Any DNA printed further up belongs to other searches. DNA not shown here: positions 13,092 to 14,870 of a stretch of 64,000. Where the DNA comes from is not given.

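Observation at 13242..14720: UDP-glucose 6-dehydrogenase carrying an in-frame N-terminal XRE-type HTH DNA-binding domain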

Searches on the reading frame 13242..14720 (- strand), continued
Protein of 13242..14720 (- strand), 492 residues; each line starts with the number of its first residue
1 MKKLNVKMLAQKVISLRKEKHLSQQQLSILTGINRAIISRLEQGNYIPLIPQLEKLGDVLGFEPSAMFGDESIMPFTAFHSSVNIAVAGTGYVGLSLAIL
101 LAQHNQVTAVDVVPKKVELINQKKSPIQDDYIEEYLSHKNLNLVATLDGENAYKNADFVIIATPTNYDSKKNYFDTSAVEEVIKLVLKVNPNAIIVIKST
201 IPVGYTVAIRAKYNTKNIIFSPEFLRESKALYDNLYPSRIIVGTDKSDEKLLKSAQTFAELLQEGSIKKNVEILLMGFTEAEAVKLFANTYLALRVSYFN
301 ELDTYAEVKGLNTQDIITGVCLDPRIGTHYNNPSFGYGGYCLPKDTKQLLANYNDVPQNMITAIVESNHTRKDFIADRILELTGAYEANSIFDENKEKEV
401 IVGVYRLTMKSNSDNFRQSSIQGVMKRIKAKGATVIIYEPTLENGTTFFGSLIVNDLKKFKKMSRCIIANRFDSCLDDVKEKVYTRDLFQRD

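Call 68: find_homologous_proteins(query=A4, max_evalue=1e-50)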
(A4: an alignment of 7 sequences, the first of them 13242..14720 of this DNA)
Query A4 (7 sequences) (492 aa, profile of the alignment): 8000 proteins with E <= 1e-50 among 8000 candidates; the best 120 are listed.
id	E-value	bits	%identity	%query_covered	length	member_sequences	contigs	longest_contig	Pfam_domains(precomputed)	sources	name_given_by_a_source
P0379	5.1e-280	947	73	100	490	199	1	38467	PF13744.13,PF12844.14,PF00984.25,PF01381.29,PF03721.21,PF13443.13,PF03720.23,PF02737.25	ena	-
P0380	3.1e-279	945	75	100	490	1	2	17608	PF12844.14,PF00984.25,PF01381.29,PF03721.21,PF13443.13,PF03720.23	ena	-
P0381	6.0e-279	944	74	100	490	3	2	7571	PF12844.14,PF00984.25,PF01381.29,PF03721.21,PF13443.13,PF03720.23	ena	-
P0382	6.0e-279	944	75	100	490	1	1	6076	PF12844.14,PF00984.25,PF01381.29,PF03721.21,PF13443.13,PF03720.23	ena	-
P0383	6.5e-279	944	75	100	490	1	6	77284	PF12844.14,PF00984.25,PF01381.29,PF03721.21,PF13443.13,PF03720.23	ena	-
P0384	1.2e-278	943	73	100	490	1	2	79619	PF12844.14,PF00984.25,PF01381.29,PF03721.21,PF13443.13,PF03720.23,PF02737.25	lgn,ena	-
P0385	1.5e-278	943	74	100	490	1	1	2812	PF12844.14,PF00984.25,PF01381.29,PF03721.21,PF13443.13,PF03720.23,PF02737.25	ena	-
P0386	1.5e-278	943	73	100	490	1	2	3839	PF12844.14,PF00984.25,PF01381.29,PF03721.21,PF13443.13,PF03720.23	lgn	-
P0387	1.8e-278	942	73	100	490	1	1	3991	PF12844.14,PF00984.25,PF01381.29,PF03721.21,PF13443.13,PF03720.23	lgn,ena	-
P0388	1.9e-278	942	75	100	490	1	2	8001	PF12844.14,PF00984.25,PF01381.29,PF03721.21,PF13443.13,PF03720.23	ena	-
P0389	2.0e-278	942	73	100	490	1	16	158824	PF12844.14,PF00984.25,PF01381.29,PF03721.21,PF13443.13,PF03720.23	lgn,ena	-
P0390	2.6e-278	942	73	100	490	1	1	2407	PF12844.14,PF00984.25,PF01381.29,PF03721.21,PF13443.13,PF03720.23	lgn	-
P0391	3.1e-278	941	74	100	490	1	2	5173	PF12844.14,PF00984.25,PF01381.29,PF03721.21,PF13443.13,PF03720.23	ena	-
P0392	3.2e-278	941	73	100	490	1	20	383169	PF12844.14,PF00984.25,PF01381.29,PF03721.21,PF13443.13,PF03720.23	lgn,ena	-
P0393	3.5e-278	941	73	100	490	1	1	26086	PF12844.14,PF00984.25,PF01381.29,PF03721.21,PF13443.13,PF03720.23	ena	-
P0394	3.5e-278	941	74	100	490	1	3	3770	PF12844.14,PF00984.25,PF01381.29,PF03721.21,PF13443.13,PF03720.23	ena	-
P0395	4.1e-278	941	74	100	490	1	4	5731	PF12844.14,PF00984.25,PF01381.29,PF03721.21,PF13443.13,PF03720.23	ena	-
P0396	4.4e-278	941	74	100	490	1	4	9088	PF12844.14,PF00984.25,PF01381.29,PF03721.21,PF13443.13,PF03720.23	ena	-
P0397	4.4e-278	941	74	100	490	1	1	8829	PF12844.14,PF00984.25,PF01381.29,PF03721.21,PF13443.13,PF03720.23,PF02737.25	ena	-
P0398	4.8e-278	941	73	100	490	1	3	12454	PF12844.14,PF00984.25,PF01381.29,PF03721.21,PF13443.13,PF03720.23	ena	-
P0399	5.2e-278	941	73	100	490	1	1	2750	PF12844.14,PF00984.25,PF01381.29,PF03721.21,PF13443.13,PF03720.23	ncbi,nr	ncbi:MAG: nucleotide sugar dehydrogenase [Clostridia bacterium]|nr:nucleotide sugar dehydrogenase [C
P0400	6.2e-278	940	73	100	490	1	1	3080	PF12844.14,PF00984.25,PF01381.29,PF03721.21,PF13443.13,PF03720.23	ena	-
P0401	6.4e-278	940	73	100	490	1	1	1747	PF12844.14,PF00984.25,PF01381.29,PF03721.21,PF13443.13,PF03720.23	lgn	-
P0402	6.7e-278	940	73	100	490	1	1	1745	PF12844.14,PF00984.25,PF01381.29,PF03721.21,PF13560.13,PF13443.13,PF03720.23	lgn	-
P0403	6.8e-278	940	74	100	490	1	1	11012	PF12844.14,PF00984.25,PF01381.29,PF03721.21,PF13443.13,PF03720.23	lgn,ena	-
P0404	7.2e-278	940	73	100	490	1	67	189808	PF12844.14,PF00984.25,PF01381.29,PF03721.21,PF13443.13,PF03720.23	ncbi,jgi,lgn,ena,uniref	ncbi:nucleotide sugar dehydrogenase [Anaerobutyricum hallii]|uniref:nucleotide sugar dehydrogenase n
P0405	7.3e-278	940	73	100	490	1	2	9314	PF12844.14,PF00984.25,PF01381.29,PF03721.21,PF13443.13,PF03720.23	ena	-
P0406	7.9e-278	940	73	100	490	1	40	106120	PF12844.14,PF00984.25,PF01381.29,PF03721.21,PF13443.13,PF03720.23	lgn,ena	-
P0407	8.2e-278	940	73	100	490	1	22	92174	PF12844.14,PF00984.25,PF01381.29,PF03721.21,PF13443.13,PF03720.23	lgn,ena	-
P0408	9.3e-278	940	74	100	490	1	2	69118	PF12844.14,PF00984.25,PF01381.29,PF03721.21,PF13443.13,PF03720.23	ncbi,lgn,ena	-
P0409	9.9e-278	940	73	100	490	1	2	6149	PF12844.14,PF00984.25,PF01381.29,PF03721.21,PF13443.13,PF03720.23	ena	-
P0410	1.1e-277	940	73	100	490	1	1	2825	PF12844.14,PF00984.25,PF01381.29,PF03721.21,PF13443.13,PF03720.23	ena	-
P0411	1.1e-277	940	73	100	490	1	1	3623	PF12844.14,PF00984.25,PF01381.29,PF03721.21,PF13443.13,PF03720.23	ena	-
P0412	1.1e-277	940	73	100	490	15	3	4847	PF12844.14,PF00984.25,PF01381.29,PF01210.30,PF03721.21,PF13443.13,PF03720.23,PF02737.25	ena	-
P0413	1.1e-277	940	73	100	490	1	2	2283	PF12844.14,PF00984.25,PF01381.29,PF03721.21,PF13443.13,PF03720.23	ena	-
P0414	1.1e-277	940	73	100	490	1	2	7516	PF12844.14,PF00984.25,PF01381.29,PF03721.21,PF13443.13,PF03720.23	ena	-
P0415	1.1e-277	940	73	100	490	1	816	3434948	PF12844.14,PF00984.25,PF01381.29,PF03721.21,PF13443.13,PF03720.23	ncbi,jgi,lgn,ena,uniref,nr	ncbi:nucleotide sugar dehydrogenase [Anaerobutyricum hallii]|jgi:UDPglucose 6-dehydrogenase|uniref:U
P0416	1.1e-277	940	74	100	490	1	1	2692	PF12844.14,PF00984.25,PF01381.29,PF03721.21,PF13443.13,PF03720.23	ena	-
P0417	1.3e-277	939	73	100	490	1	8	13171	PF12844.14,PF00984.25,PF01381.29,PF03721.21,PF13443.13,PF03720.23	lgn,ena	-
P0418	1.3e-277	939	73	100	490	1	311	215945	PF12844.14,PF00984.25,PF01381.29,PF03721.21,PF13443.13,PF03720.23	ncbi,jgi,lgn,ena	-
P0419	1.3e-277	939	73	100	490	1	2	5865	PF12844.14,PF00984.25,PF01381.29,PF03721.21,PF13443.13,PF03720.23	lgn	-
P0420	1.3e-277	939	73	100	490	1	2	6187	PF12844.14,PF00984.25,PF01381.29,PF03721.21,PF13443.13,PF03720.23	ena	-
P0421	1.3e-277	939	73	100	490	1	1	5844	PF12844.14,PF00984.25,PF01381.29,PF03721.21,PF13443.13,PF03720.23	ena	-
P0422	1.3e-277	939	73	100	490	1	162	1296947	PF12844.14,PF00984.25,PF01381.29,PF01210.30,PF03721.21,PF13443.13,PF03720.23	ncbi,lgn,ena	-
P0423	1.3e-277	939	73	100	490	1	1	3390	PF12844.14,PF00984.25,PF01381.29,PF03721.21,PF13443.13,PF03720.23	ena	-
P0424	1.4e-277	939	73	100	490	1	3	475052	PF12844.14,PF00984.25,PF01381.29,PF03721.21,PF13443.13,PF03720.23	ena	-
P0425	1.4e-277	939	73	100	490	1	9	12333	PF12844.14,PF00984.25,PF01381.29,PF03721.21,PF13443.13,PF03720.23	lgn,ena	-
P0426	1.4e-277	939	73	100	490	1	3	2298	PF12844.14,PF00984.25,PF01381.29,PF03721.21,PF13443.13,PF03720.23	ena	-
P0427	1.5e-277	939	74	100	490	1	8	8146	PF12844.14,PF00984.25,PF01381.29,PF03721.21,PF13443.13,PF03720.23,PF02737.25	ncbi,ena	-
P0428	1.5e-277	939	73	100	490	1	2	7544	PF12844.14,PF00984.25,PF01381.29,PF03721.21,PF13443.13,PF03720.23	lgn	-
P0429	1.5e-277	939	73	100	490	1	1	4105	PF12844.14,PF00984.25,PF01381.29,PF03721.21,PF13443.13,PF03720.23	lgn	-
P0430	1.5e-277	939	73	100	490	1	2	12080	PF12844.14,PF00984.25,PF01381.29,PF03721.21,PF13443.13,PF03720.23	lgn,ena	-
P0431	1.5e-277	939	73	100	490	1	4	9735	PF12844.14,PF00984.25,PF01381.29,PF03721.21,PF13443.13,PF03720.23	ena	-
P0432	1.6e-277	939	73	100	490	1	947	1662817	PF12844.14,PF00984.25,PF01381.29,PF03721.21,PF13443.13,PF03720.23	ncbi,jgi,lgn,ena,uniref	ncbi:nucleotide sugar dehydrogenase [Anaerobutyricum hallii]|jgi:UDPglucose 6-dehydrogenase|uniref:n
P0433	1.6e-277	939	73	100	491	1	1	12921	PF12844.14,PF00984.25,PF01381.29,PF03721.21,PF13443.13,PF03720.23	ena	-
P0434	1.6e-277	939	73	100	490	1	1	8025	PF12844.14,PF00984.25,PF01381.29,PF01210.30,PF03721.21,PF13443.13,PF03720.23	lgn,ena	-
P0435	1.6e-277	939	74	100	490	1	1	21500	PF12844.14,PF00984.25,PF01381.29,PF03721.21,PF13443.13,PF03720.23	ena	-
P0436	1.6e-277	939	73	100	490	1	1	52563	PF12844.14,PF00984.25,PF01381.29,PF01210.30,PF03721.21,PF13443.13,PF03720.23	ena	-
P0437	1.7e-277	939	73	100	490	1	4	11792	PF12844.14,PF00984.25,PF01381.29,PF03721.21,PF13443.13,PF03720.23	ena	-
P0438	1.7e-277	939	73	100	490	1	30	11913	PF12844.14,PF00984.25,PF01381.29,PF03721.21,PF13443.13,PF03720.23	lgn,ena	-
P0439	1.7e-277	939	73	100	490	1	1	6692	PF12844.14,PF00984.25,PF01381.29,PF03721.21,PF13443.13,PF03720.23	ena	-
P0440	1.8e-277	939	74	100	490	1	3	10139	PF12844.14,PF00984.25,PF01381.29,PF03721.21,PF13443.13,PF03720.23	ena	-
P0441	1.8e-277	939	74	100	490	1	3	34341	PF12844.14,PF00984.25,PF01381.29,PF03721.21,PF13443.13,PF03720.23,PF02737.25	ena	-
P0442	1.9e-277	939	74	100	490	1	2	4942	PF12844.14,PF00984.25,PF01381.29,PF03721.21,PF13443.13,PF03720.23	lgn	-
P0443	1.9e-277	939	73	100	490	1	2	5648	PF12844.14,PF00984.25,PF01381.29,PF03721.21,PF13443.13,PF03720.23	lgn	-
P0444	1.9e-277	939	73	100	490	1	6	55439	PF12844.14,PF00984.25,PF01381.29,PF03721.21,PF13443.13,PF03720.23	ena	-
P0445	1.9e-277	939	73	100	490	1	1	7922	PF12844.14,PF00984.25,PF01381.29,PF03721.21,PF13443.13,PF03720.23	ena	-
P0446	1.9e-277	939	73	100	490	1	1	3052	PF12844.14,PF00984.25,PF01381.29,PF03721.21,PF13443.13,PF03720.23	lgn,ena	-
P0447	1.9e-277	939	73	100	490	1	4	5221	PF12844.14,PF00984.25,PF01381.29,PF03721.21,PF13443.13,PF03720.23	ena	-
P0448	2.0e-277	939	73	100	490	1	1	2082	PF12844.14,PF00984.25,PF01381.29,PF03721.21,PF13443.13,PF03720.23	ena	-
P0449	2.0e-277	939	73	100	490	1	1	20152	PF12844.14,PF00984.25,PF01381.29,PF03721.21,PF13443.13,PF03720.23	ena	-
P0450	2.0e-277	939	73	100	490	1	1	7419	PF12844.14,PF00984.25,PF01381.29,PF03721.21,PF13443.13,PF03720.23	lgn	-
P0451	2.0e-277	939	73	100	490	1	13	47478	PF12844.14,PF00984.25,PF01381.29,PF01210.30,PF03721.21,PF13443.13,PF03720.23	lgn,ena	-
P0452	2.1e-277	939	73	100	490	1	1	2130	PF12844.14,PF00984.25,PF01381.29,PF03721.21,PF13443.13,PF03720.23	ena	-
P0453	2.1e-277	939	73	100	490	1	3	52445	PF12844.14,PF00984.25,PF01381.29,PF03721.21,PF13443.13,PF03720.23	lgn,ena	-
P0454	2.1e-277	939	75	100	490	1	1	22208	PF12844.14,PF00984.25,PF01381.29,PF03721.21,PF13560.13,PF13443.13,PF03720.23,PF02737.25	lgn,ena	-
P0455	2.1e-277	939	73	100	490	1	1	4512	PF12844.14,PF00984.25,PF01381.29,PF03721.21,PF13443.13,PF03720.23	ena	-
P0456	2.2e-277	939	73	100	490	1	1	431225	PF12844.14,PF00984.25,PF01381.29,PF03721.21,PF13443.13,PF03720.23,PF02737.25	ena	-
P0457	2.2e-277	939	73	100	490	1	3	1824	PF12844.14,PF00984.25,PF01381.29,PF01210.30,PF03721.21,PF13443.13,PF03720.23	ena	-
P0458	2.2e-277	939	73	100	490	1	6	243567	PF12844.14,PF00984.25,PF01381.29,PF03721.21,PF13443.13,PF03720.23,PF02737.25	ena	-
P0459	2.2e-277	939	74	100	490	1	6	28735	PF12844.14,PF00984.25,PF01381.29,PF03721.21,PF13443.13,PF03720.23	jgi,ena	-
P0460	2.3e-277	939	73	100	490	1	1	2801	PF12844.14,PF00984.25,PF01381.29,PF03721.21,PF13443.13,PF03720.23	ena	-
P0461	2.3e-277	939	73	100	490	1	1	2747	PF12844.14,PF00984.25,PF01381.29,PF03721.21,PF13443.13,PF03720.23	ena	-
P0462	2.3e-277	939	73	100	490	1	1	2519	PF12844.14,PF00984.25,PF01381.29,PF03721.21,PF13443.13,PF03720.23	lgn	-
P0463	2.4e-277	939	73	100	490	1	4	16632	PF12844.14,PF00984.25,PF01381.29,PF03721.21,PF13443.13,PF03720.23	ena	-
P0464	2.5e-277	938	73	100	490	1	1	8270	PF12844.14,PF00984.25,PF01381.29,PF03721.21,PF13443.13,PF03720.23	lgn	-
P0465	2.5e-277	938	73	100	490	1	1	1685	PF12844.14,PF00984.25,PF01381.29,PF03721.21,PF13443.13,PF03720.23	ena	-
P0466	2.6e-277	938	74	100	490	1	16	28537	PF12844.14,PF00984.25,PF01381.29,PF03721.21,PF13560.13,PF13443.13,PF03720.23,PF02737.25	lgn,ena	-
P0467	2.6e-277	938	73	100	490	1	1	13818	PF12844.14,PF00984.25,PF01381.29,PF03721.21,PF13443.13,PF03720.23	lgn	-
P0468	2.7e-277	938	73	100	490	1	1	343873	PF12844.14,PF00984.25,PF01381.29,PF03721.21,PF13443.13,PF03720.23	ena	-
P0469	2.7e-277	938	74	100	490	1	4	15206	PF12844.14,PF00984.25,PF01381.29,PF03721.21,PF13443.13,PF03720.23,PF02737.25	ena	-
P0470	2.8e-277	938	73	100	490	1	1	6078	PF12844.14,PF00984.25,PF01381.29,PF03721.21,PF13443.13,PF03720.23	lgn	-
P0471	2.9e-277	938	74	100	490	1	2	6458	PF12844.14,PF00984.25,PF01381.29,PF03721.21,PF13560.13,PF13443.13,PF03720.23,PF02737.25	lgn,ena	-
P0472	2.9e-277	938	73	100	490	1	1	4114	PF12844.14,PF00984.25,PF01381.29,PF03721.21,PF13443.13,PF03720.23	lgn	-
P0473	3.0e-277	938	73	100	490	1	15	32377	PF12844.14,PF00984.25,PF01381.29,PF03721.21,PF13443.13,PF03720.23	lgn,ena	-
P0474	3.1e-277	938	73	100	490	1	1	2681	PF12844.14,PF00984.25,PF01381.29,PF03721.21,PF13443.13,PF03720.23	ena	-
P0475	3.1e-277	938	73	100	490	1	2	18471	PF12844.14,PF00984.25,PF01381.29,PF03721.21,PF13443.13,PF03720.23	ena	-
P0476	3.2e-277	938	74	100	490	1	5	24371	PF12844.14,PF00984.25,PF01381.29,PF01210.30,PF03721.21,PF13443.13,PF03720.23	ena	-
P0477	3.2e-277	938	74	100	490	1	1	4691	PF12844.14,PF00984.25,PF01381.29,PF01210.30,PF03721.21,PF13443.13,PF03720.23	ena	-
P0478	3.2e-277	938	73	100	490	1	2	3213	PF12844.14,PF00984.25,PF01381.29,PF03721.21,PF13443.13,PF03720.23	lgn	-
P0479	3.2e-277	938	73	100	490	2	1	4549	PF12844.14,PF00984.25,PF01381.29,PF03721.21,PF13443.13,PF03720.23,PF02737.25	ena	-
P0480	3.3e-277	938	74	100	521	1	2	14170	PF12844.14,PF00984.25,PF01381.29,PF03721.21,PF13443.13,PF03720.23,PF02737.25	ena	-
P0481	3.3e-277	938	74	100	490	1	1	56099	PF12844.14,PF00984.25,PF01381.29,PF03721.21,PF13560.13,PF13443.13,PF03720.23,PF02737.25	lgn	-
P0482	3.4e-277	938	73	100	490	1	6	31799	PF12844.14,PF00984.25,PF01381.29,PF03721.21,PF13443.13,PF03720.23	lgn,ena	-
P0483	3.4e-277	938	73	100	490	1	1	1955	PF12844.14,PF00984.25,PF01381.29,PF03721.21,PF03720.23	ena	-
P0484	3.4e-277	938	74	100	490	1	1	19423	PF12844.14,PF00984.25,PF01381.29,PF03721.21,PF13560.13,PF13443.13,PF03720.23,PF02737.25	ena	-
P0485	3.5e-277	938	73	100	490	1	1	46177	PF12844.14,PF00984.25,PF01381.29,PF01210.30,PF03721.21,PF13560.13,PF13443.13,PF03720.23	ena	-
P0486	3.5e-277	938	73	100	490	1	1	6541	PF12844.14,PF00984.25,PF01381.29,PF03721.21,PF13443.13,PF03720.23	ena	-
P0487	3.5e-277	938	73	100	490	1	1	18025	PF12844.14,PF00984.25,PF01381.29,PF03721.21,PF13443.13,PF03720.23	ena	-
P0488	3.5e-277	938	73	100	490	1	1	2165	PF12844.14,PF00984.25,PF01381.29,PF03721.21,PF13443.13,PF03720.23,PF02737.25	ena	-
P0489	3.5e-277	938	73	100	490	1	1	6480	PF12844.14,PF00984.25,PF01381.29,PF03721.21,PF13443.13,PF03720.23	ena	-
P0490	3.6e-277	938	73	100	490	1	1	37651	PF12844.14,PF00984.25,PF01381.29,PF03721.21,PF13443.13,PF03720.23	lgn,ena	-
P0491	3.7e-277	938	73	100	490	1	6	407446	PF12844.14,PF00984.25,PF01381.29,PF03721.21,PF13443.13,PF03720.23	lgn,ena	-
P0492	3.7e-277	938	74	100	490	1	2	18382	PF12844.14,PF00984.25,PF01381.29,PF03721.21,PF13443.13,PF03720.23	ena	-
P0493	3.7e-277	938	73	100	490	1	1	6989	PF12844.14,PF00984.25,PF01381.29,PF03721.21,PF13443.13,PF03720.23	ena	-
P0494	3.7e-277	938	73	100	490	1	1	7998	PF12844.14,PF00984.25,PF01381.29,PF03721.21,PF13443.13,PF03720.23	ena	-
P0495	3.7e-277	938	73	100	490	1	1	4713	PF12844.14,PF00984.25,PF01381.29,PF03721.21,PF13443.13,PF03720.23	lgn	-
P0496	3.8e-277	938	73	100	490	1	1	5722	PF12844.14,PF00984.25,PF01381.29,PF03721.21,PF13443.13,PF03720.23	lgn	-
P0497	3.8e-277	938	73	100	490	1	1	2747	PF12844.14,PF00984.25,PF01381.29,PF03721.21,PF13443.13,PF03720.23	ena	-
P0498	3.8e-277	938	73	100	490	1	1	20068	PF12844.14,PF00984.25,PF01381.29,PF03721.21,PF13443.13,PF03720.23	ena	-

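Call 71: find_encoding_contigs(protein=P0415, flank=5000, max_places=2)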
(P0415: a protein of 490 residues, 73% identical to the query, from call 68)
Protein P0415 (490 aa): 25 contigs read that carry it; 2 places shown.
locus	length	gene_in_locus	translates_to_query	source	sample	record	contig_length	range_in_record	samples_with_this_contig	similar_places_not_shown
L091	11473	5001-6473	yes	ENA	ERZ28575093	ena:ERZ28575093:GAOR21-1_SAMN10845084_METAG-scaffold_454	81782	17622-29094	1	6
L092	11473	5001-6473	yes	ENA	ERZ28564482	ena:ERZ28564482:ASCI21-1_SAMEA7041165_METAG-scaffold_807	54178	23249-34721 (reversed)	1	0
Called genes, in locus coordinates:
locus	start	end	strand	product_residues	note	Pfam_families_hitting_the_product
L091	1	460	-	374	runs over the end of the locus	PF01168:Ala_racemase_N, PF00842:Ala_racemase_C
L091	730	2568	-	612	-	PF13522:GATase_6, PF13537:GATase_7, PF01380:SIS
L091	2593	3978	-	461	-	PF02878:PGM_PMM_I, PF02879:PGM_PMM_II, PF02880:PGM_PMM_III, PF00408:PGM_PMM_IV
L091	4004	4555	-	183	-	PF04892:VanZ-LLP1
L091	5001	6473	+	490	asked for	PF01381:HTH_3, PF12844:HTH_19 (weak), PF13443:HTH_26 (weak), PF03721:UDPG_MGDP_dh_N, PF00984:UDPG_MGDP_dh, PF03720:UDPG_MGDP_dh_C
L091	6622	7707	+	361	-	PF01073:3Beta_HSD, PF01370:Epimerase, PF02719:Polysacc_synt_2, PF04321:RmlD_sub_bind, PF16363:GDP_Man_Dehyd, PF07993:NAD_binding_4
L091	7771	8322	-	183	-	-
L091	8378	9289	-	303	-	PF02899:Phage_int_SAM_1, PF13495:Phage_int_SAM_4, PF00589:Phage_integrase, PF22823:MrpR_C_cat (weak)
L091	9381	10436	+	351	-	PF07478:Dala_Dala_lig_C (weak)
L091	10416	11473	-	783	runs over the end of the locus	-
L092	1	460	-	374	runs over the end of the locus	PF01168:Ala_racemase_N, PF00842:Ala_racemase_C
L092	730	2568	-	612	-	PF13522:GATase_6, PF13537:GATase_7, PF01380:SIS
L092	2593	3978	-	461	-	PF02878:PGM_PMM_I, PF02879:PGM_PMM_II, PF02880:PGM_PMM_III, PF00408:PGM_PMM_IV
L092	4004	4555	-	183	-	PF04892:VanZ-LLP1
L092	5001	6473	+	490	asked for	PF01381:HTH_3, PF12844:HTH_19 (weak), PF13443:HTH_26 (weak), PF03721:UDPG_MGDP_dh_N, PF00984:UDPG_MGDP_dh, PF03720:UDPG_MGDP_dh_C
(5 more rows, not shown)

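Call 79: predict_structure(alignment_id=A5)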
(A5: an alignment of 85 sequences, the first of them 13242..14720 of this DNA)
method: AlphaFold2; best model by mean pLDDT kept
length: 492 residues; sequences in the alignment: 85
mean_pLDDT: 70.5   pTM: 0.50
mean pLDDT of the five models: 70.5, 69.8, 68.9, 68.8, 64.1
residues with pLDDT >= 90: 129; 70-90: 154; 50-70: 77; < 50: 132
segments of 3 or more residues with pLDDT < 50: 72-76, 169-172, 201-203, 224-235, 279-311, 313-369, 388-392, 409-416, 489-492
pLDDT, mean of each block of 10 residues (from residue 1): 84 95 96 94 89 95 87 50 91 83 93 94 83 80 95 95 66 70 95 82 61 85 43 50 77 87 74 58 44 35 43 45 33 27 37 43 45 70 59 55 73 47 76 84 81 91 84 80 60 27
secondary structure, 60 per line:
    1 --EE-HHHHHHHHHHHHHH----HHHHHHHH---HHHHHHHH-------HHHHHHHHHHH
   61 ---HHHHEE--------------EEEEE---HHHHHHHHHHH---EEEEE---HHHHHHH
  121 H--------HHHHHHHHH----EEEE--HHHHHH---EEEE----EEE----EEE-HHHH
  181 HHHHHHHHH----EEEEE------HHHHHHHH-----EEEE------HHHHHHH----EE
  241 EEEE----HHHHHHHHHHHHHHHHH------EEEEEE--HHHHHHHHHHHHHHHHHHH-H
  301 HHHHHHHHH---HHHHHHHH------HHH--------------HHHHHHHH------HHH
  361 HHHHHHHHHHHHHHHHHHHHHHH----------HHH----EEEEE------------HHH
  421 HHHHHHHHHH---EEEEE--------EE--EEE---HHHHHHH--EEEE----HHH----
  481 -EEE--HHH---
elements in order: H6-19 H24-31 H35-42 H50-60 H64-67 E84-88 H92-102 E106-110 H114-121 H130-138 E143-146 H149-154 E158-161 E166-168 E173-175 H177-189 E194-198 H205-212 E218-221 H228-234 E239-244 H249-265 E272-277 H280-298 H300-309 H313-320 H344-351 H358-383 E401-405 H418-430 E434-438 E451-453 H457-463 E466-469 E482-484
